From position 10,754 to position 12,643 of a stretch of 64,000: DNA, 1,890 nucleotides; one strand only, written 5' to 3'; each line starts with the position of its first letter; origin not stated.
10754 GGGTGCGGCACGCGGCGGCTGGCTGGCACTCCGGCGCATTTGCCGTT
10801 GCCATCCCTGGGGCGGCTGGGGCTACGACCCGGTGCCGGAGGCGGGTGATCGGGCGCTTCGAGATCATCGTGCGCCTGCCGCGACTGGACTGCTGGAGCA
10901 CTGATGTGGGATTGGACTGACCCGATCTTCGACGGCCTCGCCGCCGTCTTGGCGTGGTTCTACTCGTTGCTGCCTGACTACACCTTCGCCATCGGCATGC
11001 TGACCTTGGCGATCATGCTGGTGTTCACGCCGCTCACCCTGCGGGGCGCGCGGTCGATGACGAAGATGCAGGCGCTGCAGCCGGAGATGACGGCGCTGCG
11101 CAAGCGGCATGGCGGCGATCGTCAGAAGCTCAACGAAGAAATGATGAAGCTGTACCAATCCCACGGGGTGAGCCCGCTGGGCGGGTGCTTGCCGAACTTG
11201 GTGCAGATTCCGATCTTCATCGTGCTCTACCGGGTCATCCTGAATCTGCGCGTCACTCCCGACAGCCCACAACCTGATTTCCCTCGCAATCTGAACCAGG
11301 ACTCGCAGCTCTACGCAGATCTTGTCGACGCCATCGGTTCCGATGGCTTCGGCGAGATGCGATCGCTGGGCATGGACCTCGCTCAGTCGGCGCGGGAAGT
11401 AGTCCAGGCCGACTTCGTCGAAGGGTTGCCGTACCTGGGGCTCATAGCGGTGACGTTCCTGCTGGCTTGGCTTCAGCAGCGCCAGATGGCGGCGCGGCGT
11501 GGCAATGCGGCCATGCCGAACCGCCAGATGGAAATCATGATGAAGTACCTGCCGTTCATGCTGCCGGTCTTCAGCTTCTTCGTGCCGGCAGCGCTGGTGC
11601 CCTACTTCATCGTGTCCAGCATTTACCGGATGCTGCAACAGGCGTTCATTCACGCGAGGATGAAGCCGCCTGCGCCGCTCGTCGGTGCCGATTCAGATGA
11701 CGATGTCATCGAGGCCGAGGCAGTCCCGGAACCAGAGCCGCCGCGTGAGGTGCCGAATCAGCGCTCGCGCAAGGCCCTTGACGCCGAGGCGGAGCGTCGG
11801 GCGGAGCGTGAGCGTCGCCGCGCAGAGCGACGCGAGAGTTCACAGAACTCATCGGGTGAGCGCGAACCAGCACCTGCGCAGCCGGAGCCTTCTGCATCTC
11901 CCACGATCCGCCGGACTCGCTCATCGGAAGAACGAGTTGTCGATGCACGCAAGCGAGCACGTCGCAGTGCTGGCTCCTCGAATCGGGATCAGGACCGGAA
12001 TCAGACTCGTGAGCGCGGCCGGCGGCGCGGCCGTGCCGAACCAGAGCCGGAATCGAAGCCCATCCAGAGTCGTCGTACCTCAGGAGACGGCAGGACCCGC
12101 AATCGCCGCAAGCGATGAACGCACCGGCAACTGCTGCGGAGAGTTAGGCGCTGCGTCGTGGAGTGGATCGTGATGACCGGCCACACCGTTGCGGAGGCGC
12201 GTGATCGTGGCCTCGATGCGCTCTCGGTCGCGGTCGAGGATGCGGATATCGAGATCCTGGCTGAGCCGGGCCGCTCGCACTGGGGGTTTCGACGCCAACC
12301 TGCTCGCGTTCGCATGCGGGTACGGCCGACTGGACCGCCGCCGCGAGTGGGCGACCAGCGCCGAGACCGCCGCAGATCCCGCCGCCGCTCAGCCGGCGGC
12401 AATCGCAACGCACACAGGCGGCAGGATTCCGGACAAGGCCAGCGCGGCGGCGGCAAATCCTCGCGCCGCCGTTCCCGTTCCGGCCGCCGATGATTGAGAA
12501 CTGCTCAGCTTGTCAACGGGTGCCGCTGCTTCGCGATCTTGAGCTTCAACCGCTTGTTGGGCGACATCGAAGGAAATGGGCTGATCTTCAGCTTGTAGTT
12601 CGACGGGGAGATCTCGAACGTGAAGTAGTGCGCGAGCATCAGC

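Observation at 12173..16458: The conserved jag/khpB gene is split into Jag_N-only and KH+R3H-only ORFs by a two-gene oxygenase insertion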

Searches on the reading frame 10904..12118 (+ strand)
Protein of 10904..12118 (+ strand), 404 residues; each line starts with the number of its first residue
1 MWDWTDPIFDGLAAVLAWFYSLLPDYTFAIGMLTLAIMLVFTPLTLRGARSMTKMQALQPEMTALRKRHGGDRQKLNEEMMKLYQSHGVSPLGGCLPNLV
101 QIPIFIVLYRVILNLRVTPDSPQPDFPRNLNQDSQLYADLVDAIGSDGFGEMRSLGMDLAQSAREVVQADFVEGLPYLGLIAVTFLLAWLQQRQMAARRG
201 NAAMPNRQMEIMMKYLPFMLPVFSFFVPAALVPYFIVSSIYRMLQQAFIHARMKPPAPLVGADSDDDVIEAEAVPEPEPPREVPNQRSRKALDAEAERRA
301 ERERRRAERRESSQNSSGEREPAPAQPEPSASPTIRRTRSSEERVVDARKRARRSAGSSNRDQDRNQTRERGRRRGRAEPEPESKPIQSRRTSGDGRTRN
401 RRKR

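Call 3: search_protein_families(library=pfam, proteins=[window:10904-12118:+], max_evalue=0.01)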
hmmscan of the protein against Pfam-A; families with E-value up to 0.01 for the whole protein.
window:10904-12118:+ (404 aa): 1 family
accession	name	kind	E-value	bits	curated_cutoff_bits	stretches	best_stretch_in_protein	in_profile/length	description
PF02096.25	60KD_IMP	-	1.1e-45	155.9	35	1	26-250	1-162/163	60Kd inner membrane protein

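Call 4: search_protein_families(library=ncbifam, proteins=[window:10904-12118:+], max_evalue=0.01)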
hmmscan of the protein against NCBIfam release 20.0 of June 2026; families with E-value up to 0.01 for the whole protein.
window:10904-12118:+ (404 aa): 21 families
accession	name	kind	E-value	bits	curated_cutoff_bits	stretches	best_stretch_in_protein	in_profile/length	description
TIGR03592.1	yidC_oxa1_cterm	subfamily_domain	7.8e-48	163.1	84.3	1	26-250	2-190/191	membrane protein insertase YidC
NF002352.0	PRK01318.1-3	equivalog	1.1e-38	133.7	447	2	5-114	351-460/562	membrane protein insertase YidC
NF002357.0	PRK01318.2-4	equivalog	8.2e-37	127.1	479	2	12-114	321-423/532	membrane protein insertase YidC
NF002353.0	PRK01318.1-4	equivalog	3.5e-36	125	365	2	11-113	362-464/596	membrane protein insertase YidC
NF002351.0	PRK01318.1-1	equivalog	1e-34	120.2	740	2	7-113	334-440/545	membrane protein insertase YidC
NF002899.0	PRK03449.1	equivalog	6.5e-34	117.6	276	1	29-338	35-351/359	membrane protein insertase YidC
NF002803.0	PRK02944.1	equivalog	1.3e-33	116.5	377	2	4-115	36-152/255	YidC family membrane integrase SpoIIIJ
NF002350.0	PRK01315.1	equivalog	1.7e-32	112.9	282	1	26-321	42-323/329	membrane protein insertase YidC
NF002355.0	PRK01318.2-2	equivalog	2.6e-32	112.1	891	1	13-112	384-483/602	membrane protein insertase YidC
NF002354.0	PRK01318.2-1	equivalog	3.3e-29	101.8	1094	1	11-114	338-441/548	membrane protein insertase YidC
NF002358.0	PRK01318.2-5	equivalog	1.1e-26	93.7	605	1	14-116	329-431/545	membrane protein insertase YidC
NF002356.0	PRK01318.2-3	equivalog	1.7e-24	86.2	460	1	16-112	363-461/627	membrane protein insertase YidC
NF002734.0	PRK02654.1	equivalog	2.8e-23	82.4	324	1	14-110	15-114/384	membrane protein insertase YidC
NF002359.0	PRK01318.2-6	equivalog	1.5e-20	73.1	600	1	19-240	373-568/624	membrane protein insertase YidC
NF002168.0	PRK01001.1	equivalog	5.2e-20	71.4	670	1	12-110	562-660/795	membrane protein insertase YidC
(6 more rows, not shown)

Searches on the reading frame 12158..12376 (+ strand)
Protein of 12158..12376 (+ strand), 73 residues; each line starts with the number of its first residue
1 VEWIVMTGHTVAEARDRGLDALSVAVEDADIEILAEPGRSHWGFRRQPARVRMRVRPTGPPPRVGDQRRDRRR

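Call 16: find_homologous_proteins(query=window:12158-12376:+, max_evalue=0.001)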
Query seq(73 aa) (73 aa): 18 proteins with E <= 0.001 among 19 candidates.
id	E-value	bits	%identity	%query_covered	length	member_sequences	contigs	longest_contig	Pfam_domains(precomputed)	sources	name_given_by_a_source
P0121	1.9e-37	144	94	88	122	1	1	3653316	PF14804.12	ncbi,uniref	ncbi:Jag N-terminal domain-containing protein [Candidatus Poriferisodalis sp.]|uniref:Jag N-terminal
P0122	2.8e-37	144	92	85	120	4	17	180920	PF14804.12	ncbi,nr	ncbi:MAG: hypothetical protein F4117_06145 [Acidimicrobiales bacterium]|nr:hypothetical protein [Aci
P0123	2.9e-36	140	100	93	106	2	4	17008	PF14804.12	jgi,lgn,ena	-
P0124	1.4e-34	135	97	93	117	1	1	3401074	PF14804.12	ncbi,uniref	ncbi:Jag N-terminal domain-containing protein [Candidatus Poriferisodalis sp.]|uniref:Jag N-terminal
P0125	1.9e-33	131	88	88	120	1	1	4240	PF14804.12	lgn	-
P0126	6.6e-33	130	84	88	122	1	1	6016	PF14804.12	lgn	-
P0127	1.0e-32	129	84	88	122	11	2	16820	PF14804.12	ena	-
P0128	2.5e-30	121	84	59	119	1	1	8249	PF14804.12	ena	-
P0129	5.0e-30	121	82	90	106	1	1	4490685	PF14804.12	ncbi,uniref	ncbi:Jag N-terminal domain-containing protein [Candidatus Poriferisodalis sp.]|uniref:Jag N-terminal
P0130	6.2e-29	117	80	88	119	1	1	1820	PF14804.12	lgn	-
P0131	9.0e-29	117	82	78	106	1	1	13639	PF14804.12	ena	-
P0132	1.3e-28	116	80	90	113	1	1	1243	PF14804.12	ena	-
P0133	2.3e-28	115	80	90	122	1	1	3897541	PF14804.12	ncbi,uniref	ncbi:Jag N-terminal domain-containing protein [Candidatus Poriferisodalis sp.]|uniref:Jag N-terminal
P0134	2.3e-27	112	76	92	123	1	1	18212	PF14804.12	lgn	-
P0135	3.5e-27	112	76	79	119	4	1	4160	PF14804.12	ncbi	-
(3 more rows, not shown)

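Call 77: search_protein_representatives(protein=window:12158-12343:+)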
Query: 62 residues. Proteins with E-value up to 0.001 (for the whole library): 460; up to 1e-10: 15; up to 1e-30: 0. The best 150 are listed.
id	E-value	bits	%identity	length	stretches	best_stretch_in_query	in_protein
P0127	1.4e-26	107.3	84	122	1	1-62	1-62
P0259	1.2e-22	94.9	74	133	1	1-62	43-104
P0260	1.2e-20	88.7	68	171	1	1-62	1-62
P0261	6.0e-15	70.7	60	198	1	1-62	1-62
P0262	1.4e-14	69.6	63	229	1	1-62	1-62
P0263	1.4e-14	69.5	58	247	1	1-62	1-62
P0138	1.7e-13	66.1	70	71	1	1-60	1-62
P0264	1.2e-12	63.5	56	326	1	1-62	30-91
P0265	6.2e-12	61.2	58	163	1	1-62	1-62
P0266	6.5e-12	61.2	55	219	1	1-62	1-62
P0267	1.1e-11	60.4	52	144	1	1-62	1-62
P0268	1.9e-11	59.7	55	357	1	1-62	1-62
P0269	1.9e-11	59.7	56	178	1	1-62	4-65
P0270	5.0e-11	58.4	52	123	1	1-62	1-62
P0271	1.0e-10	57.4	55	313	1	1-60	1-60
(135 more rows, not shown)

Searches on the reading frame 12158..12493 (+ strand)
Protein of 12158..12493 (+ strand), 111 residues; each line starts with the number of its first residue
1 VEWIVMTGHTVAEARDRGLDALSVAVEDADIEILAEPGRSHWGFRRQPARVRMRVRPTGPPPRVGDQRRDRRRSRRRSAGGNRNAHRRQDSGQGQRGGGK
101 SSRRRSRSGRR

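Call 3: search_protein_families(library=pfam, proteins=[window:12158-12493:+], max_evalue=0.01)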
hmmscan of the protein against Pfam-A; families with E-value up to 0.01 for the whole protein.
window:12158-12493:+ (111 aa): 1 family
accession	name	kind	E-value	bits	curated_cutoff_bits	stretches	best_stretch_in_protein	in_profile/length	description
PF14804.11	Jag_N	-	6.2e-09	36.6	25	1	7-55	2-50/50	Jag N-terminus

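Call 4: search_protein_families(library=ncbifam, proteins=[window:12158-12493:+], max_evalue=0.01)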
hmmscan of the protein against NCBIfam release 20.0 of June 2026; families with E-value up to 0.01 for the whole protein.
window:12158-12493:+ (111 aa): 1 family
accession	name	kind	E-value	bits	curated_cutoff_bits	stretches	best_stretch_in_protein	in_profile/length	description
NF041568.1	Jag_EloR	equivalog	8.4e-06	25.9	145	1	4-57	2-56/203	RNA-binding cell elongation regulator Jag/EloR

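Call 66: predict_structure(alignment_id=A2)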
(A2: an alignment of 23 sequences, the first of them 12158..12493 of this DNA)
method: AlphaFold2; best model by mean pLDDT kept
length: 111 residues; sequences in the alignment: 23
mean_pLDDT: 69.2   pTM: 0.44
mean pLDDT of the five models: 69.2, 68.9, 68.4, 67.6, 64.4
residues with pLDDT >= 90: 30; 70-90: 28; 50-70: 26; < 50: 27
segments of 3 or more residues with pLDDT < 50: 78-100, 109-111
pLDDT, mean of each block of 10 residues (from residue 1): 88 93 89 86 79 83 61 51 42 41 50 43
secondary structure, 60 per line:
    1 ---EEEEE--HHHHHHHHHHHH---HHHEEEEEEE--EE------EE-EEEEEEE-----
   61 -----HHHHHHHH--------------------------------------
elements in order: E4-8 H11-22 E29-35 E49-55 H66-73

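Call 69: fold_search(model_id=the predicted structure, library=pdb)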
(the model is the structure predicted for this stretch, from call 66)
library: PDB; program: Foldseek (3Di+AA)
matches with E <= 10: 333; with E <= 0.001: 1
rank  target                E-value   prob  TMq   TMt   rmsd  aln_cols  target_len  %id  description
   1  3gku_A                4.5e-04  1.00  0.46  0.25   2.3        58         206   26  Crystal structure of a probable RNA-binding protein from Clostridium symbiosum ATCC 14940 (released 2009-03-31)
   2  3gku_C                1.9e-01  1.00  0.39  0.33   1.8        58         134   24  Crystal structure of a probable RNA-binding protein from Clostridium symbiosum ATCC 14940 (released 2009-03-31)
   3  3gku_B                2.0e-01  1.00  0.38  0.22   1.2        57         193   23  Crystal structure of a probable RNA-binding protein from Clostridium symbiosum ATCC 14940 (released 2009-03-31)
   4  1nfh_A                3.9e-01  0.18  0.21  0.24   5.5        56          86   21  Structure of a Sir2 substrate, alba, reveals a mechanism for deactylation-induced enhancement of DNA-binding (released 2003-08-05)
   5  6gdv_C                4.2e-01  0.25  0.24  0.25   5.6        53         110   15  Structure of CutA from Synechococcus elongatus PCC7942 complexed with Bis-Tris molecule (released 2019-05-08)
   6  7p7q_g                4.7e-01  0.14  0.20  0.22  12.0        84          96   15  E. faecalis 70S ribosome bound by PoxtA-EQ2, high-resolution combined volume (released 2022-02-23)
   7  3j7p_SU               5.4e-01  0.08  0.18  0.19  11.2        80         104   16  Structure of the 80S mammalian ribosome bound to eEF2 (released 2014-09-03)
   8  8xaq_A                5.8e-01  0.16  0.21  0.24   6.2        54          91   18  The thermostable and acid-tolerant DNA-binding protein (released 2024-12-11)
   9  1naq_D                6.2e-01  0.14  0.23  0.25   7.4        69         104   20  Crystal structure of CUTA1 from E.coli at 1.7 A resolution (released 2003-11-25)
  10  6juy_B                8.0e-01  0.30  0.29  0.07   4.0        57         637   21  Crystal Structure of ArgZ, apo structure, an Arginine Dihydrolase from the Ornithine-Ammonia Cycle in Cyanobacteria (released 2020-01-15)
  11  8un1_A                8.5e-01  0.15  0.25  0.27   5.6        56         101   20  T33-ml23 Assembly Intermediate - Designed Tetrahedral Protein Cage Using Machine Learning Algorithms (released 2024-03-06)
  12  6zm6_U                9.1e-01  0.08  0.19  0.15  17.1       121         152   12  Human mitochondrial ribosome in complex with mRNA, A/A tRNA and P/P tRNA (released 2021-01-13)
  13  6t7e_F                9.7e-01  0.13  0.22  0.24  14.5        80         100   12  PII-like protein CutA from Nostoc sp. PCC7120 in complex with MES (released 2020-07-22)
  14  5eq6_B                9.7e-01  0.12  0.21  0.10   6.3        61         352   16  Pseudomonas aeruginosa PilM bound to AMP-PNP (released 2016-04-27)
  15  6spb_T                1.0e+00  0.11  0.24  0.27   6.5        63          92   16  Pseudomonas aeruginosa 50s ribosome from a clinical isolate with a mutation in uL6 (released 2019-10-16)
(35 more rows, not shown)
